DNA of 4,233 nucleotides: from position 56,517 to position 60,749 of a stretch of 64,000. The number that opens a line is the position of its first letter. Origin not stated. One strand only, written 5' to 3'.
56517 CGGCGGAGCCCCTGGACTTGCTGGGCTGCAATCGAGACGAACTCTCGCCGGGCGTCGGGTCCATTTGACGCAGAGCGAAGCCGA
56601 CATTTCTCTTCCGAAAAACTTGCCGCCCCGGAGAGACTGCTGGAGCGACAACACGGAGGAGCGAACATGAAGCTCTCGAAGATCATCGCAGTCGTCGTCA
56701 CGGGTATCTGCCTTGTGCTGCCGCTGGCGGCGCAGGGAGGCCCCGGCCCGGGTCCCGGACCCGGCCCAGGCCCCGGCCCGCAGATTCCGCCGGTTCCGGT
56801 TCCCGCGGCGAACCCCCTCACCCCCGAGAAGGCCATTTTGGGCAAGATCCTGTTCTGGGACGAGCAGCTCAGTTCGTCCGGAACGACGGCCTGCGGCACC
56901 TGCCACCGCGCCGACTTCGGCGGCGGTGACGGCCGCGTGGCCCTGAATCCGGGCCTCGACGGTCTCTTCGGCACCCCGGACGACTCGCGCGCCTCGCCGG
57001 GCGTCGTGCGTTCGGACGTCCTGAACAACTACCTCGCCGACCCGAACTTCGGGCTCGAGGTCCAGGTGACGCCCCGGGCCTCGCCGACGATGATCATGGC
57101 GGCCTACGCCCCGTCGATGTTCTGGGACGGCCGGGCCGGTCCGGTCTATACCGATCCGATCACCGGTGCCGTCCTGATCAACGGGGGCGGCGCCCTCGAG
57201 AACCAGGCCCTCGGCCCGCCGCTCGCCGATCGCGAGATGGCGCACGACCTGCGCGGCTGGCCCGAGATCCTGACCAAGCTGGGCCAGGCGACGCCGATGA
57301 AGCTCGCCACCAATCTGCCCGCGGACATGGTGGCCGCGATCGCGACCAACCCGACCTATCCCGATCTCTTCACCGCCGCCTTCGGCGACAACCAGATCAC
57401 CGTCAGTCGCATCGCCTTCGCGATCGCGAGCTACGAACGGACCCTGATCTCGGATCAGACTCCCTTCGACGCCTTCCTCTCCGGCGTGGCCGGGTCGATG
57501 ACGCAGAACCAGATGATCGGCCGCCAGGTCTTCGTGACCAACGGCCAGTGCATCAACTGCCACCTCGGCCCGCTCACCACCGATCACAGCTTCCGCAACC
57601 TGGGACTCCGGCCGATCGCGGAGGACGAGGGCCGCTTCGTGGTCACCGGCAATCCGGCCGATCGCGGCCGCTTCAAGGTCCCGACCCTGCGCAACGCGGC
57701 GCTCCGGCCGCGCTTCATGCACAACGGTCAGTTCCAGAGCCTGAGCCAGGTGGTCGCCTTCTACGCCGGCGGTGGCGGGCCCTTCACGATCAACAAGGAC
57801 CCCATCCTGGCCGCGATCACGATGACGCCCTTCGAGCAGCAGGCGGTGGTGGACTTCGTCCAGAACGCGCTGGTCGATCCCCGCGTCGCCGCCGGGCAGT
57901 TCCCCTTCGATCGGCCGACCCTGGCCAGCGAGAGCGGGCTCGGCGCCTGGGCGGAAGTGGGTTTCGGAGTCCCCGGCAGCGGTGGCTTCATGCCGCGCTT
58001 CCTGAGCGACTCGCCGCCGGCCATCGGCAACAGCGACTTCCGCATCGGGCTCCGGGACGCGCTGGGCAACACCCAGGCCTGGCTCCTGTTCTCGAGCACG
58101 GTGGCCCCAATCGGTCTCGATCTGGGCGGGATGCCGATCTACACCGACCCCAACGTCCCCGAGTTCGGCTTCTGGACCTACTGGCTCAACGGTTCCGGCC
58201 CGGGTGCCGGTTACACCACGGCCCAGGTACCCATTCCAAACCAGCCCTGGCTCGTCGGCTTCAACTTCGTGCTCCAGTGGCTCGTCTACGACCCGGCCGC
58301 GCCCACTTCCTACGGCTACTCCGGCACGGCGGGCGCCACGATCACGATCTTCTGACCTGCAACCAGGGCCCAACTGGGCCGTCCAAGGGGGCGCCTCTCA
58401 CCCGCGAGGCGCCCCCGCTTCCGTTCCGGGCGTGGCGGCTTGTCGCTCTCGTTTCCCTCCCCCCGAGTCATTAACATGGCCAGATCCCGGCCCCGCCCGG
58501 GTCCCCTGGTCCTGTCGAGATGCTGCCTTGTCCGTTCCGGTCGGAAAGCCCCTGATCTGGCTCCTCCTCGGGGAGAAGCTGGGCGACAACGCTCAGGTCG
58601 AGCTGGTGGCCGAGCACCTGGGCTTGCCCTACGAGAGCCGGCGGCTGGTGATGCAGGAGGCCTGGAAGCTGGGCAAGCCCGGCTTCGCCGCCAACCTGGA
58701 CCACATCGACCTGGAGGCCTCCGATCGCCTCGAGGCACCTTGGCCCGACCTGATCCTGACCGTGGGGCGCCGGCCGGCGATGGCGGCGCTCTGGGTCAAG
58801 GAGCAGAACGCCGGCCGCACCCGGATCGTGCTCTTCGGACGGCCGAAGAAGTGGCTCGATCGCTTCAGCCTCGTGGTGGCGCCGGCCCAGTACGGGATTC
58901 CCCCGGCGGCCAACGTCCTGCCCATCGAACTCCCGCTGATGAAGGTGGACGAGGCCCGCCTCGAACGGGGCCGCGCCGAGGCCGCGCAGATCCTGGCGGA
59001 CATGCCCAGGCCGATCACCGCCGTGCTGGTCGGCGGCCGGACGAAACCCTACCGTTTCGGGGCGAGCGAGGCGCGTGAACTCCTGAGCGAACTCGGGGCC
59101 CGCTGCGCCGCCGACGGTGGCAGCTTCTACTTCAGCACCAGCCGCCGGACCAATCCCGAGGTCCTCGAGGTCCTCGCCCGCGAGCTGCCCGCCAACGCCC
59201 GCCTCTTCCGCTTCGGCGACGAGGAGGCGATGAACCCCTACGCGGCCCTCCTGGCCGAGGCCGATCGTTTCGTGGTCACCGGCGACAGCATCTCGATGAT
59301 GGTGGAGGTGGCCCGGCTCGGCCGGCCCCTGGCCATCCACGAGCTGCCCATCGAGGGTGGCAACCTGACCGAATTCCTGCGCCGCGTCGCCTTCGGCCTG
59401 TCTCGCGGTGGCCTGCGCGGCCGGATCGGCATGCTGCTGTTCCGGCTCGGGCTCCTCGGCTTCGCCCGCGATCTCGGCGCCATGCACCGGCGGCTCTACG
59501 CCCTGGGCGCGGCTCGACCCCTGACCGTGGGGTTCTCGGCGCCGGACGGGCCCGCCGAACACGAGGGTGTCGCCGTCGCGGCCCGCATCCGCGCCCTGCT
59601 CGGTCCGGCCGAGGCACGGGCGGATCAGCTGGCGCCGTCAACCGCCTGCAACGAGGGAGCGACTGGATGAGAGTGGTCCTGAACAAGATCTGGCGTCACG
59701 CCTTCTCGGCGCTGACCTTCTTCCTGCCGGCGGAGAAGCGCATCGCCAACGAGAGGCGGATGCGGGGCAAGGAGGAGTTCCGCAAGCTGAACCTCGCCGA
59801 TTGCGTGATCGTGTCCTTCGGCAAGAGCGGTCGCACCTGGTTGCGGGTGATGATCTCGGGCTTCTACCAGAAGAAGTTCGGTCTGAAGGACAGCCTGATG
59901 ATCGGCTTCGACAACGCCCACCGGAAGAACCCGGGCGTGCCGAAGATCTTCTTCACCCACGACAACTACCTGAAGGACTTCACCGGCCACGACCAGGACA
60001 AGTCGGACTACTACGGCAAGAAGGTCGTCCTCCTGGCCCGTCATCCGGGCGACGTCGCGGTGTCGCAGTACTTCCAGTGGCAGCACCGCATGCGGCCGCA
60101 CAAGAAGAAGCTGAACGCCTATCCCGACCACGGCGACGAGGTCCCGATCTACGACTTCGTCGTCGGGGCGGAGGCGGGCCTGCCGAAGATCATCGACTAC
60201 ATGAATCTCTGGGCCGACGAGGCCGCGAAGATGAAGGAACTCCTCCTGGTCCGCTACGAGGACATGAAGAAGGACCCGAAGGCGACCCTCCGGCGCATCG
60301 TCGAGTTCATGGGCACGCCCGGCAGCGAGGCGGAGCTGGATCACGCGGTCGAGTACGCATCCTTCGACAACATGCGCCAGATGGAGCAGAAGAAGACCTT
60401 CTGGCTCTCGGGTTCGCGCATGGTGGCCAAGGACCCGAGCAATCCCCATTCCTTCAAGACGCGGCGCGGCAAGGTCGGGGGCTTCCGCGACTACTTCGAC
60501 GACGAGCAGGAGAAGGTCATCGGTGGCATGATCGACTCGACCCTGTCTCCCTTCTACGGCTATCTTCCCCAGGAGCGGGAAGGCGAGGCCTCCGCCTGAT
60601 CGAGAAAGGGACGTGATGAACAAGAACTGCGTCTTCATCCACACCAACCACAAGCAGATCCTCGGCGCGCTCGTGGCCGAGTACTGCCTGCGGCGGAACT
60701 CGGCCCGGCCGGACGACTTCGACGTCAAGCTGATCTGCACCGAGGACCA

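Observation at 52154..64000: Candidate sulfated/methylated glycoconjugate biosynthesis locus of unusual composition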

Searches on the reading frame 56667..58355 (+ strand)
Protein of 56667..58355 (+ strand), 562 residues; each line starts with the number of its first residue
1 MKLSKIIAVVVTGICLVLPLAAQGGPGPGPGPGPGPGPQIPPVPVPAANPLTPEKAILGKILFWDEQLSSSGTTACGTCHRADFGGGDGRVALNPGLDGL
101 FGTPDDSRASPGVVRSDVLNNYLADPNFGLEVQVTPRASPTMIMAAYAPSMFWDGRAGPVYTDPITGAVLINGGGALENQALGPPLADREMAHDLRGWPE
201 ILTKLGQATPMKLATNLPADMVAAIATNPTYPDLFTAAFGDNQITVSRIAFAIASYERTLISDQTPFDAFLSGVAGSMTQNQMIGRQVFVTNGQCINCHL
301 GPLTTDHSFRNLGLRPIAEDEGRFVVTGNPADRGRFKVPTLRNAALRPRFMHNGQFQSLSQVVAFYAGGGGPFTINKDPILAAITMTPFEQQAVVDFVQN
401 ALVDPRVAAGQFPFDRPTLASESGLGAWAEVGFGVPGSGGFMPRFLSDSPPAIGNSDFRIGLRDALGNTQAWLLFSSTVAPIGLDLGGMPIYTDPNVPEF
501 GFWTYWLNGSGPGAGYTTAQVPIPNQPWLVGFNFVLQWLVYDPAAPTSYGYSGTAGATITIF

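Call 5: search_protein_families(library=pfam, proteins=[window:56667-58355:+], max_evalue=0.01)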
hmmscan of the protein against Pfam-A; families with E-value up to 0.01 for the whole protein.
window:56667-58355:+ (562 aa): 2 families
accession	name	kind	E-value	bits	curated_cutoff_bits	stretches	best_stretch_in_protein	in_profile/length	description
PF03150.19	CCP_MauG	-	3.7e-39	135.2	25.6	1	53-273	1-146/149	Di-haem cytochrome c peroxidase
PF00034.26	Cytochrom_C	-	0.0016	20.1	21.3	0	74-106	10-39/90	Cytochrome c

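Call 8: search_protein_families(library=ncbifam, proteins=[window:56667-58355:+], max_evalue=0.01)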
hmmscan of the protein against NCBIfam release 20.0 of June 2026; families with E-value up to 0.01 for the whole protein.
window:56667-58355:+ (562 aa): 3 families
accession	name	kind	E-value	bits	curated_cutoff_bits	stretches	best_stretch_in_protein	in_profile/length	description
TIGR03791.1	TTQ_mauG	equivalog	1.6e-40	139.2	443.85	2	221-397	97-274/291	tryptophan tryptophylquinone biosynthesis enzyme MauG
TIGR04039.1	MXAN_0977_Heme2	hypoth_equivalog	2e-40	138.9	362.85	2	218-397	105-317/336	MbnH family di-heme enzyme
TIGR03981.2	SAM_quin_mod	hypoth_equivalog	1e-26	93.8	340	2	237-366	220-358/411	His-Xaa-Ser system-associated MauG-like protein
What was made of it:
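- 56667..58355 (+): g4, secreted di-haem CCP/MauG-family enzyme with a C-terminal extension of about 170 aa. Planctomycete-specific neighbour of module B. MauG and MbnH NCBIfam models are matched far below their cut-offs (calls 5, 8).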

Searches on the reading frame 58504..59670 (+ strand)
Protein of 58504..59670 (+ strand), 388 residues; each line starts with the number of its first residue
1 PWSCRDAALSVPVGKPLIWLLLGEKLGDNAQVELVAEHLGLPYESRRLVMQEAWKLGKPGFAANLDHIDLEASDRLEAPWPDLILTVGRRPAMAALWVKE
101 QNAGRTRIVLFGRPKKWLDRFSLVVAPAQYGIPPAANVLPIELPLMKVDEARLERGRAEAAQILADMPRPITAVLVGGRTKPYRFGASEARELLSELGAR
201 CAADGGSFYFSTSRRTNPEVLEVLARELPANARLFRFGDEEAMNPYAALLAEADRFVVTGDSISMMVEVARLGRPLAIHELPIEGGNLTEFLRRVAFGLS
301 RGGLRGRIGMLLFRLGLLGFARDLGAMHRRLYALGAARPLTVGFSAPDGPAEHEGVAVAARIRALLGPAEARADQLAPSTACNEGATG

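Call 5: search_protein_families(library=pfam, proteins=[window:58504-59670:+], max_evalue=0.01)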
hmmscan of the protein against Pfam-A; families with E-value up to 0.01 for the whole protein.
window:58504-59670:+ (388 aa): 1 family
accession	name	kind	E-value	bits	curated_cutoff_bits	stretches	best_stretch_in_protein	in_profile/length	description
PF06258.17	Mito_fiss_Elm1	-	6.5e-53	180.3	27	1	27-293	2-267/304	Mitochondrial fission ELM1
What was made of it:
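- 58528..59670 (+): g5, ELM1-family (PF06258) GT-B-like transferase, 'g5-type' orthogroup (module B). Start probably TTG 58528. Pfam E 6e-53 (call 5).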

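Call 8: search_protein_families(library=ncbifam, proteins=[window:58504-59670:+], max_evalue=0.01)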
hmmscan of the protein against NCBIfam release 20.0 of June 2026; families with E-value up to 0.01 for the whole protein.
window:58504-59670:+ (388 aa): 0 families

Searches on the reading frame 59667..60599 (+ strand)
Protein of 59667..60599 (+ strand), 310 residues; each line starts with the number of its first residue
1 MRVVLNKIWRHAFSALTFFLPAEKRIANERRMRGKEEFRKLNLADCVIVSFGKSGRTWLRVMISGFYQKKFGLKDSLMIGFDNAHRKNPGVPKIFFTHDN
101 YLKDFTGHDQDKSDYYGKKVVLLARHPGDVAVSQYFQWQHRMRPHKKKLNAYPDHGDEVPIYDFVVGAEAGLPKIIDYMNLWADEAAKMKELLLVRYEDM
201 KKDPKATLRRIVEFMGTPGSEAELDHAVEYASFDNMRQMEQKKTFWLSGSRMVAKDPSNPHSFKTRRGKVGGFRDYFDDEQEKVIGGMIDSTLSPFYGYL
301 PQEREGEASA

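Call 5: search_protein_families(library=pfam, proteins=[window:59667-60599:+], max_evalue=0.01)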
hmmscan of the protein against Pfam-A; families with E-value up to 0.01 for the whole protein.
window:59667-60599:+ (310 aa): 2 families
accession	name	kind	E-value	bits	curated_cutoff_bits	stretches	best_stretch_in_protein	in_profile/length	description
PF00685.33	Sulfotransfer_1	-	8.6e-26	91.3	22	1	45-290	3-248/255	Sulfotransferase domain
PF13469.12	Sulfotransfer_3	-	1.9e-08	35.3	27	1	119-218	126-213/216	Sulfotransferase family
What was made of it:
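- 59667..60599 (+): g6, PAPS-type sulfotransferase, translationally coupled to g5 (module B). Sulfotransfer_1 E 9e-26 (call 5).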

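Call 8: search_protein_families(library=ncbifam, proteins=[window:59667-60599:+], max_evalue=0.01)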
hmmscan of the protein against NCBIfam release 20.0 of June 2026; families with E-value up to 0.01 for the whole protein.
window:59667-60599:+ (310 aa): 0 families
